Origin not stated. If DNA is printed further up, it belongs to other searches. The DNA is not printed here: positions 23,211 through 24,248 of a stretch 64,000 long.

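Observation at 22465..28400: Module copy B sits directly downstream of a TolC-less RND efflux pair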

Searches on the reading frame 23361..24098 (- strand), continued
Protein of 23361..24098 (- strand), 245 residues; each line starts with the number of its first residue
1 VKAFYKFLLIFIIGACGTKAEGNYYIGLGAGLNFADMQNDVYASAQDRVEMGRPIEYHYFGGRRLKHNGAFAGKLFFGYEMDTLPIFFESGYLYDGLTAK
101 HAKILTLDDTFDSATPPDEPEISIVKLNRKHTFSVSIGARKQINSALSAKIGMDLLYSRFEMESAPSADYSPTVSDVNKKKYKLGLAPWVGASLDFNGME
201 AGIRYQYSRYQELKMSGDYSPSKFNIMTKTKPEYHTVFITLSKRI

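Call 67: search_solved_structures(query=A3, max_evalue=0.01, show_alignments=0)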
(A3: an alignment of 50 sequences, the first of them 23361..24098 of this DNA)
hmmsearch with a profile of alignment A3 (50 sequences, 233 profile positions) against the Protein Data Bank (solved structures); distinct sequences matched with E-value up to 0.01: 5.
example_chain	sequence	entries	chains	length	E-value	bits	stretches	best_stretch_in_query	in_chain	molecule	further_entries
3nb3_A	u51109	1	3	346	3.6e-05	26.5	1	1-47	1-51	Outer membrane protein A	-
2k0l_A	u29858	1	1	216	0.00059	22.6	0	19-193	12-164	Outer membrane protein A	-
9fzc_A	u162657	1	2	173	0.0036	20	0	22-48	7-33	Outer membrane protein A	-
9fzd_A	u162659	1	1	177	0.0038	19.9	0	22-41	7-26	Outer membrane protein A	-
1p4t_A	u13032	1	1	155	0.006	19.3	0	163-209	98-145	outer membrane protein NspA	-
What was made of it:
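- On OMP_b-brl / OmpA-like 8-stranded barrels (PF13505, MBB clan): The family profile hits OmpA at 3.6e-5 (call 67).
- The family profile weakly hits OmpA and NspA sequences (call 67).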
